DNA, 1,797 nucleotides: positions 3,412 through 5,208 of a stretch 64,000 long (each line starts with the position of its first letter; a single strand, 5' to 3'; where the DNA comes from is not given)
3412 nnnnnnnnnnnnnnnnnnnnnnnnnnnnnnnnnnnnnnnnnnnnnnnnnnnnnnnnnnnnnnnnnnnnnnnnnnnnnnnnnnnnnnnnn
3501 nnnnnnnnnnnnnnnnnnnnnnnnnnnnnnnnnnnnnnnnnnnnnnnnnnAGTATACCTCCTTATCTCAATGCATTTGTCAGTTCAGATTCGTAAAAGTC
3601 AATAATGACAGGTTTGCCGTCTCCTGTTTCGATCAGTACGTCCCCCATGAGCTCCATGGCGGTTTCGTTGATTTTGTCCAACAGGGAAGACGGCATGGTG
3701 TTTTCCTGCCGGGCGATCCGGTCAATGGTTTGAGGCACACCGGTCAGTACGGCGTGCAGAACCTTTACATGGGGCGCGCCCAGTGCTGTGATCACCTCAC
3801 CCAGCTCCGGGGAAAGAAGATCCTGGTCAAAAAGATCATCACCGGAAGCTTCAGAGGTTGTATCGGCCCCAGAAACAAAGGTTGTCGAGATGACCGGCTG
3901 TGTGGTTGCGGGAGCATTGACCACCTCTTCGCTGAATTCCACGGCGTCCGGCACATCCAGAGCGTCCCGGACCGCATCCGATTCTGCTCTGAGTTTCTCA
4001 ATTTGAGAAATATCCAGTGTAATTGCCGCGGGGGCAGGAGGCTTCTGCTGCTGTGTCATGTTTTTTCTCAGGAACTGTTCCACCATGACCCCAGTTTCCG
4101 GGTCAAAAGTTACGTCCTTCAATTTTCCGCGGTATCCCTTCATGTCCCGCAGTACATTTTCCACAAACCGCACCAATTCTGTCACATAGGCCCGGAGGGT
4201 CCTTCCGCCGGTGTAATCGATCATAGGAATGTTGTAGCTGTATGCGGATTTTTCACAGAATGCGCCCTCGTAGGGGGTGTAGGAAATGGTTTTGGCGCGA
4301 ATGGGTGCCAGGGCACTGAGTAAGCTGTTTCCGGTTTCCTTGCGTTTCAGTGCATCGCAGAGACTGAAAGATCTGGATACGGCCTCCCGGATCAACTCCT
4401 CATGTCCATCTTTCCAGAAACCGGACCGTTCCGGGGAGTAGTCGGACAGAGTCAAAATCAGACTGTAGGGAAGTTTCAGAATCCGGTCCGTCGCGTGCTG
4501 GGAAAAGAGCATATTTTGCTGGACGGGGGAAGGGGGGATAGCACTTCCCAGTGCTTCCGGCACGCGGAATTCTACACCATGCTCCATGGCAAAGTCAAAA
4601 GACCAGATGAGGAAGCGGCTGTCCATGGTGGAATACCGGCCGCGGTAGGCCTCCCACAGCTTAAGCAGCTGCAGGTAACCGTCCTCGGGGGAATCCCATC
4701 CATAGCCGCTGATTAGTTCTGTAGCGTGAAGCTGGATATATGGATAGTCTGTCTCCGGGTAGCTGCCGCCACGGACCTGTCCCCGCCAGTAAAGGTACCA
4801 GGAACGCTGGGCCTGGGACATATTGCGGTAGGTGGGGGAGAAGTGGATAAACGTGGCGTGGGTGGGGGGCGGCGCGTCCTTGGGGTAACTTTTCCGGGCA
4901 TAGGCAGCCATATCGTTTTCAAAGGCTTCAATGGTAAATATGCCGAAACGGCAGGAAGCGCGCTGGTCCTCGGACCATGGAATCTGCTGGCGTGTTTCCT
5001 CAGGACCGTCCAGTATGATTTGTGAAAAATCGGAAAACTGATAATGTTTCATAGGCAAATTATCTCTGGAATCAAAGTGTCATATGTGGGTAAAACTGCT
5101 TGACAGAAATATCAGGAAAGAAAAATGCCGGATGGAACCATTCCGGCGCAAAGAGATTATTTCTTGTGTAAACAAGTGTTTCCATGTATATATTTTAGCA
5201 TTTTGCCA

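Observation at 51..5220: TerB-N/TerB-C + P-loop ATPase + DExH helicase operon (Shango-type defence architecture) at the left window edge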

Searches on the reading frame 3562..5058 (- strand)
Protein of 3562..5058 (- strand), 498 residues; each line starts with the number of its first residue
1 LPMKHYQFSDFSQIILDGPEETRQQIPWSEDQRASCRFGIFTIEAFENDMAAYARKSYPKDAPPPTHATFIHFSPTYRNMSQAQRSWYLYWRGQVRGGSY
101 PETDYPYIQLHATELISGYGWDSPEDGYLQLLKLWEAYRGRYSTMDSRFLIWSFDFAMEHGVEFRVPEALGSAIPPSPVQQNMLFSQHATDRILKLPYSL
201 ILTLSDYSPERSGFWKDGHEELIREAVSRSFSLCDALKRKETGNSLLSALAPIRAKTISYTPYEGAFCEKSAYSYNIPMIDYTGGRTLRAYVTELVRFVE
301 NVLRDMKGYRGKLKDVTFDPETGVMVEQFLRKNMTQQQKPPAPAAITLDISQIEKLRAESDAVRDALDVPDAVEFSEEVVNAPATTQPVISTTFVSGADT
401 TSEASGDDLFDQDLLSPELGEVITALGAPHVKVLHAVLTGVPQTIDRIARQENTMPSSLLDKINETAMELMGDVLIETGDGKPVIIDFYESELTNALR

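Call 4: search_protein_families(library=pfam, proteins=[window:3562-5052:-], max_evalue=0.01)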
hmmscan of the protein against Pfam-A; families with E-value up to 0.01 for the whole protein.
window:3562-5052:- (496 aa): 2 families
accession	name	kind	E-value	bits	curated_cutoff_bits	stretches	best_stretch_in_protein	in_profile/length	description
PF13208.11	TerB_N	-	9.7e-23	81.4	25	1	62-240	46-205/207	TerB N-terminal domain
PF15615.11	TerB_C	-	3.5e-17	63.4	26.3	1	334-491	7-147/148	TerB-C domain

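Call 5: search_protein_families(library=padloc, proteins=[window:3562-5052:-], max_evalue=0.01)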
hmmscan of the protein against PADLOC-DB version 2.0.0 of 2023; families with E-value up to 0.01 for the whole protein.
window:3562-5052:- (496 aa): 1 family
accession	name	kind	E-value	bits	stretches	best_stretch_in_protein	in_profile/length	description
PDLC03958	SngA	-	1.5e-64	217.5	1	56-493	93-525/528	-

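Call 6: search_protein_families(library=ncbifam, proteins=[window:3562-5052:-], max_evalue=0.01)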
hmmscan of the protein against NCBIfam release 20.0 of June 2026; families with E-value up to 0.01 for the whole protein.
window:3562-5052:- (496 aa): 0 families

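Call 27: find_homologous_proteins(query=window:3562-5052:-, max_evalue=0.00001)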
Query window:3562-5052:- (496 aa): 9 proteins with E <= 0.00001 among 8000 candidates.
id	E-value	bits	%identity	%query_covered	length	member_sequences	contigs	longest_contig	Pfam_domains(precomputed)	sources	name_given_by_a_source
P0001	0.0e+0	1055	93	100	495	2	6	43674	PF13208.12,PF15615.12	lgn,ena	-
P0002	1.0e-230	785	70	100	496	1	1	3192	PF13208.12,PF15615.12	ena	-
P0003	2.0e-172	592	55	100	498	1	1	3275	PF13208.12,PF15615.12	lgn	-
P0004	8.4e-117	409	41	100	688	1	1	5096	PF13208.12,PF15615.12,PF05154.22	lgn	-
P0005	3.4e-58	216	32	85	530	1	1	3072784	PF13208.12,PF15615.12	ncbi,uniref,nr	ncbi:hypothetical protein GRF59_05235 [Paenibacillus sp. HJL G12]|uniref:TerB N-terminal domain-cont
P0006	5.2e-56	208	28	94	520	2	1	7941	PF13208.12,PF15615.12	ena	-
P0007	2.9e-29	120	27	93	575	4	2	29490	PF13208.12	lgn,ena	-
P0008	1.9e-23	101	24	83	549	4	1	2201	PF13208.12,PF15615.12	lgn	-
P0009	8.7e-18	82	23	96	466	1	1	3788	PF13208.12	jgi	jgi:hypothetical protein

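Call 28: find_encoding_contigs(protein=P0001, flank=10000, max_places=10)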
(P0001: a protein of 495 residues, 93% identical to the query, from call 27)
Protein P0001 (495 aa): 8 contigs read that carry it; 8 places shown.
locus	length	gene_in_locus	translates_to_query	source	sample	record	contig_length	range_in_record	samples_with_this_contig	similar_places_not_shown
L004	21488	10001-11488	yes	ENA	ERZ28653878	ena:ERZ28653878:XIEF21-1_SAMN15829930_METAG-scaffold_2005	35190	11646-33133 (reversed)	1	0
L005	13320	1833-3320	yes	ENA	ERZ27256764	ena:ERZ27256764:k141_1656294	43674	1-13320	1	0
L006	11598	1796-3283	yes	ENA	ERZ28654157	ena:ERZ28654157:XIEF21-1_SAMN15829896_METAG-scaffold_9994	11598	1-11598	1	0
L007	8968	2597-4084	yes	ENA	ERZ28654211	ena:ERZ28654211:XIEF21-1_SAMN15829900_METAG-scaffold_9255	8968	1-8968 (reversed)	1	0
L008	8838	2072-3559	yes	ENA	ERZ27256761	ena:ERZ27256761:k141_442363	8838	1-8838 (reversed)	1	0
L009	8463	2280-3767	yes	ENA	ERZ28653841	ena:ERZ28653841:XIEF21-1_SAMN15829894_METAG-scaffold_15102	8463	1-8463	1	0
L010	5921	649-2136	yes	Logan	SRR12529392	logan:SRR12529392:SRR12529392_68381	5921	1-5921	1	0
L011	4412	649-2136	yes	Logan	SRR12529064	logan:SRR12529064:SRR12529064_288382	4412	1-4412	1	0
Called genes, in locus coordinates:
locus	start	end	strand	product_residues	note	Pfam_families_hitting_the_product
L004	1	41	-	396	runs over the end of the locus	PF12704:MacB_PCD, PF02687:FtsX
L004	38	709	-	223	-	PF02463:SMC_N (faint), PF00005:ABC_tran, PF13304:AAA_21 (faint)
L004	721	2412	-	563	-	PF25989:YknX_C (faint), PF25967:RND-MFP_C (faint)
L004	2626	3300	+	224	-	PF00072:Response_reg, PF00486:Trans_reg_C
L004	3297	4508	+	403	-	PF00512:HisKA, PF02518:HATPase_c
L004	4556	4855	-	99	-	-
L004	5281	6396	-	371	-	PF05222:AlaDh_PNT_N, PF07992:Pyr_redox_2 (weak), PF01262:AlaDh_PNT_C, PF02826:2-Hacid_dh_C (weak), PF00070:Pyr_redox (weak)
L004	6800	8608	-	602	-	PF01268:FTHFS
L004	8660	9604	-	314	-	PF00254:FKBP_C, PF05698:Trigger_C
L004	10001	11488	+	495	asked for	PF13208:TerB_N, PF15615:TerB_C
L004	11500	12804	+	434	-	PF10923:BrxC_BrxD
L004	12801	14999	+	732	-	PF00270:DEAD, PF04851:ResIII (weak), PF00271:Helicase_C, PF22590:Cas3-like_C_2 (weak)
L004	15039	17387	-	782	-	PF00933:Glyco_hydro_3, PF01915:Glyco_hydro_3_C (weak)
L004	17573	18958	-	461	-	PF01554:MatE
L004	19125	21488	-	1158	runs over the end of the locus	PF08614:ATG16 (faint), PF23649:FKBP15 (faint), PF24161:CCDC39, PF02687:FtsX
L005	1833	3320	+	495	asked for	PF13208:TerB_N, PF15615:TerB_C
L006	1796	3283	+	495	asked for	PF13208:TerB_N, PF15615:TerB_C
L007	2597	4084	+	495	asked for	PF13208:TerB_N, PF15615:TerB_C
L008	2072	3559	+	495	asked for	PF13208:TerB_N, PF15615:TerB_C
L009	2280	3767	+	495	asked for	PF13208:TerB_N, PF15615:TerB_C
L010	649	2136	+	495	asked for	PF13208:TerB_N, PF15615:TerB_C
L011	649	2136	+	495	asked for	PF13208:TerB_N, PF15615:TerB_C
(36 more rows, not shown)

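Call 37: find_encoding_contigs(protein=P0002, flank=10000, max_places=5)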
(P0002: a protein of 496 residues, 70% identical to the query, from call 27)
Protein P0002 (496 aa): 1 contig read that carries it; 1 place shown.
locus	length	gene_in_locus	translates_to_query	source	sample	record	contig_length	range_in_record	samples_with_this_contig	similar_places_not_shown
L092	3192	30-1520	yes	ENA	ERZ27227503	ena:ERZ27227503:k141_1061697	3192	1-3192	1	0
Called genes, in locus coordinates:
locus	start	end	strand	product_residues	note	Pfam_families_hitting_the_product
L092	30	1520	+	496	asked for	PF13208:TerB_N, PF15615:TerB_C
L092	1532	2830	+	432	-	PF10923:BrxC_BrxD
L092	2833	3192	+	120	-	?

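Call 38: find_encoding_contigs(protein=P0003, flank=10000, max_places=5)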
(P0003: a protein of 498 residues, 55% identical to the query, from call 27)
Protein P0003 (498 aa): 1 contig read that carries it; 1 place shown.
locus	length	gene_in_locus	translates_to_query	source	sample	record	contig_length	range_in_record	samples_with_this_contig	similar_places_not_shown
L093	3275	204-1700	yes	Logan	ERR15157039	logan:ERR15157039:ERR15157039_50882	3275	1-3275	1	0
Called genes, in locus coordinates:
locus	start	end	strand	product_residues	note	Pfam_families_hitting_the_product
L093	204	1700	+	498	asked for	PF13208:TerB_N, PF15615:TerB_C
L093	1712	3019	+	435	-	PF10923:BrxC_BrxD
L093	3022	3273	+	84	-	?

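Call 45: find_encoding_contigs(protein=P0005, flank=8000, max_places=3)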
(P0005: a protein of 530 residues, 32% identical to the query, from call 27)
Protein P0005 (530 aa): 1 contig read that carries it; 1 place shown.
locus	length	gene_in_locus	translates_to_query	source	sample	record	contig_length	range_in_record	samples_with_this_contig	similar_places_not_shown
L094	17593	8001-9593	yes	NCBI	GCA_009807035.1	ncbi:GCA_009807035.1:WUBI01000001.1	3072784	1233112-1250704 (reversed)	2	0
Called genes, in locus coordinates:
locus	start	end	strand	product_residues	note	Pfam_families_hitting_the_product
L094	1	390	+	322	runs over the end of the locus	PF02653:BPD_transp_2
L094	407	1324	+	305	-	PF00532:Peripla_BP_1, PF13407:Peripla_BP_4, PF04392:ABC_sub_bind (faint), PF13377:Peripla_BP_3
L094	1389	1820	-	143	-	PF08327:AHSA1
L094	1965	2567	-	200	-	PF01209:Ubie_methyltran, PF13489:Methyltransf_23, PF13847:Methyltransf_31, PF08241:Methyltransf_11, PF08242:Methyltransf_12, PF13649:Methyltransf_25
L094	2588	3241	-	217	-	PF00440:TetR_N, PF14278:TetR_C_8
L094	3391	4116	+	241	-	PF00005:ABC_tran, PF13304:AAA_21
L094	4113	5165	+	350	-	PF12679:ABC2_membrane_2, PF12698:ABC2_membrane_3, PF01061:ABC2_membrane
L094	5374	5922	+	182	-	PF04542:Sigma70_r2, PF08281:Sigma70_r4_2, PF04545:Sigma70_r4 (weak)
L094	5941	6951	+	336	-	PF13786:DUF4179, PF18705:DUF5643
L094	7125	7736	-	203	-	PF00440:TetR_N, PF17754:TetR_C_14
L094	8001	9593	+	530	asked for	PF13208:TerB_N, PF15615:TerB_C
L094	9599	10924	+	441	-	PF10923:BrxC_BrxD, PF13191:AAA_16 (weak)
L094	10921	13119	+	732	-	PF00270:DEAD, PF04851:ResIII (weak), PF00271:Helicase_C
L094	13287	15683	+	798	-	PF00395:SLH, PF17963:Big_9 (faint)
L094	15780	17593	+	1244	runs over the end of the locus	PF00395:SLH, PF02368:Big_2 (faint), PF17963:Big_9 (faint)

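Call 46: find_encoding_contigs(protein=P0004, flank=8000, max_places=3)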
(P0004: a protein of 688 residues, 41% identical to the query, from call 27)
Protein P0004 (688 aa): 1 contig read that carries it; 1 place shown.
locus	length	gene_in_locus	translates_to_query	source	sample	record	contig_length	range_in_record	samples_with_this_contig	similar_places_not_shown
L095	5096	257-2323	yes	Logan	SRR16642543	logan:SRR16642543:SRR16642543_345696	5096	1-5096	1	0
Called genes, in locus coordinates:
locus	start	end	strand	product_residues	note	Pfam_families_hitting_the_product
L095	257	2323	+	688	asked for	PF05154:TM2, PF13208:TerB_N, PF15615:TerB_C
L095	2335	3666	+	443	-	PF10923:BrxC_BrxD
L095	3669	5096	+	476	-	?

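Call 64: search_solved_structures(query=window:3562-5058:-, max_evalue=1)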
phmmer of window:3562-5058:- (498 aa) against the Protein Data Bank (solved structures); distinct sequences matched with E-value up to 1: 0.

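Call 67: find_homologous_proteins(query=A4, max_evalue=1e-10)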
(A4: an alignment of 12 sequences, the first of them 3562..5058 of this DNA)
Query A4 (12 sequences) (498 aa, profile of the alignment): 6 proteins with E <= 1e-10 among 8000 candidates.
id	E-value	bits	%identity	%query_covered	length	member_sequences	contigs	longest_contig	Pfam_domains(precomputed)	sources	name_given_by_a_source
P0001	1.3e-207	709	93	100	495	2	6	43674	PF13208.12,PF15615.12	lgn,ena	-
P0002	1.1e-203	696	70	100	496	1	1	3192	PF13208.12,PF15615.12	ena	-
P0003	1.5e-200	685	55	100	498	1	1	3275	PF13208.12,PF15615.12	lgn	-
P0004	1.5e-196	672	41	100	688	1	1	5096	PF13208.12,PF15615.12,PF05154.22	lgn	-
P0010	2.8e-103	364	23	91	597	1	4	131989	PF13208.12,PF15615.12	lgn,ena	-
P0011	1.8e-67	246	30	91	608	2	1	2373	PF13208.12,PF15615.12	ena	-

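Call 80: predict_structure(alignment_id=A5)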
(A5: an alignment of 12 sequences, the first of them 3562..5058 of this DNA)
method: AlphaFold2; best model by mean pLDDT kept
length: 498 residues; sequences in the alignment: 12
mean_pLDDT: 78.5   pTM: 0.59
mean pLDDT of the five models: 78.5, 77.8, 76.0, 76.0, 74.4
residues with pLDDT >= 90: 152; 70-90: 235; 50-70: 36; < 50: 75
segments of 3 or more residues with pLDDT < 50: 1-27, 337-345, 370-406
pLDDT, mean of each block of 10 residues (from residue 1): 31 32 44 60 81 86 90 80 93 93 92 91 93 92 84 91 83 86 84 87 94 91 94 93 88 83 86 84 89 96 91 87 92 64 51 71 62 41 38 34 53 85 87 87 82 88 89 83 85 86
secondary structure, 60 per line:
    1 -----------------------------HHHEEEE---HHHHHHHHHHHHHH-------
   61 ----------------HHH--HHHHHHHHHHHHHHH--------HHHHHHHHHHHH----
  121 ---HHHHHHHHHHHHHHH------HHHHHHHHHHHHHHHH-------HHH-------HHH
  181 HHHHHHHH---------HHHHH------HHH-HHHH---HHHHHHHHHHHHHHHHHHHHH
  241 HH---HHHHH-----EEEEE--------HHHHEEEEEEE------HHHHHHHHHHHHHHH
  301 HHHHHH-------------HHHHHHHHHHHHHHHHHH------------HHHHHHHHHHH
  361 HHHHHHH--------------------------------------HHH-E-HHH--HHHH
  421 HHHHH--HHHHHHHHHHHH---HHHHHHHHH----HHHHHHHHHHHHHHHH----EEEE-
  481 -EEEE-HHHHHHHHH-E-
elements in order: E33-36 H40-53 H82-96 H105-116 H124-138 H145-160 H178-188 H198-202 H213-216 H220-242 H246-250 E256-260 H269-272 E273-279 H286-306 H320-337 H350-367 H417-425 H428-439 H443-451 H456-471 E476-479 E482-485 H487-495

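Call 82: fold_search(model_id=the predicted structure, library=pdb)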
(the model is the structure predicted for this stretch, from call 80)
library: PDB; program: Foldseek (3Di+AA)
matches with E <= 10: 185; with E <= 0.001: 0
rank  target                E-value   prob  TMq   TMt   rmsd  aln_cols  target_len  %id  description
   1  5fvc_F                4.1e-01  0.07  0.10  0.12  18.3       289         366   14  Structure of RNA-bound decameric HMPV nucleoprotein (released 2016-02-24)
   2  5fvc_D                4.1e-01  0.07  0.10  0.11  18.3       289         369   14  Structure of RNA-bound decameric HMPV nucleoprotein (released 2016-02-24)
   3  5fvc_B                4.5e-01  0.08  0.10  0.11  18.3       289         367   14  Structure of RNA-bound decameric HMPV nucleoprotein (released 2016-02-24)
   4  5fvc_E                5.5e-01  0.06  0.10  0.11  18.2       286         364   14  Structure of RNA-bound decameric HMPV nucleoprotein (released 2016-02-24)
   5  5fvc_J                6.1e-01  0.08  0.12  0.14  17.6       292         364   13  Structure of RNA-bound decameric HMPV nucleoprotein (released 2016-02-24)
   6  5fvc_I                6.4e-01  0.06  0.11  0.12  18.0       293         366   14  Structure of RNA-bound decameric HMPV nucleoprotein (released 2016-02-24)
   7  5fvc_G                6.4e-01  0.06  0.10  0.11  18.2       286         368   14  Structure of RNA-bound decameric HMPV nucleoprotein (released 2016-02-24)
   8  4mex_F                7.5e-01  0.05  0.09  0.10  31.3       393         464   12  Crystal structure of Escherichia coli RNA polymerase in complex with salinamide A (released 2014-05-21)
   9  5y2v_B                9.7e-01  0.80  0.12  0.19   3.6        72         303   12  Strcutrue of the full-length CcmR complexed with 2-OG from Synechocystis PCC6803 (released 2017-12-27)
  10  8djk_B                9.7e-01  0.04  0.08  0.11  17.6       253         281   12  HMGCR-UBIAD1 Complex State 2 (released 2022-08-03)
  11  9c7j_A                9.7e-01  0.04  0.10  0.14  19.2       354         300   14  Crystal structure of caryolan-1-ol synthase complexed with 2-fluorofarnesyl diphosphate (released 2024-11-06)
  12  9c7i_A                1.1e+00  0.03  0.10  0.14  19.1       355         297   14  Crystal structure of caryolan-1-ol synthase from S. griseus with PEG molecule in the active site (released 2024-11-06)
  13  9c7j_C                1.1e+00  0.04  0.11  0.16  19.1       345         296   15  Crystal structure of caryolan-1-ol synthase complexed with 2-fluorofarnesyl diphosphate (released 2024-11-06)
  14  4oio_F                1.2e+00  0.05  0.10  0.13  28.9       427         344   10  Crystal structure of Thermus thermophilus pre-insertion substrate complex for de novo transcription initiation (released 2014-05-07)
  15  5fvc_C                1.2e+00  0.04  0.12  0.15  14.8       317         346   12  Structure of RNA-bound decameric HMPV nucleoprotein (released 2016-02-24)
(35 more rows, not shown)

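Call 94: search_protein_representatives(protein=window:3562-5058:-)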
Query: 498 residues. Proteins with E-value up to 0.001 (for the whole library): 2083; up to 1e-10: 1061; up to 1e-30: 246. The best 150 are listed.
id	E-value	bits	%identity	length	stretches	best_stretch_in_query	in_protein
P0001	0.0e+00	1055.2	94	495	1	3-498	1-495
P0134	5.9e-121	421.0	38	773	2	74-498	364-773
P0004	1.8e-117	409.5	43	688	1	3-498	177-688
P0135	4.9e-92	325.6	40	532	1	47-495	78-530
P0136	5.1e-89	315.7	42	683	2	43-372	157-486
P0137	4.0e-85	302.8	29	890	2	65-490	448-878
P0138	5.1e-85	302.5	41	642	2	45-375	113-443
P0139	1.2e-84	301.3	38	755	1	54-494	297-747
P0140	1.4e-84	301.0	38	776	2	46-380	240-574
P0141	4.0e-83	296.2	37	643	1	63-497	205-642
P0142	1.7e-82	294.2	30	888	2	77-493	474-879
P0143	2.6e-82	293.5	40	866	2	67-371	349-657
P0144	3.9e-82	293.0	24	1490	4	75-335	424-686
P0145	2.3e-80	287.1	36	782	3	38-379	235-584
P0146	2.2e-79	283.9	40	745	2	67-376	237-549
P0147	2.5e-79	283.7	38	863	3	9-343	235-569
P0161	1.6e-73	264.6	34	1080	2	11-381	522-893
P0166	3.8e-72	260.0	27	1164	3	55-490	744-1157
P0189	7.9e-57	209.5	31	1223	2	58-493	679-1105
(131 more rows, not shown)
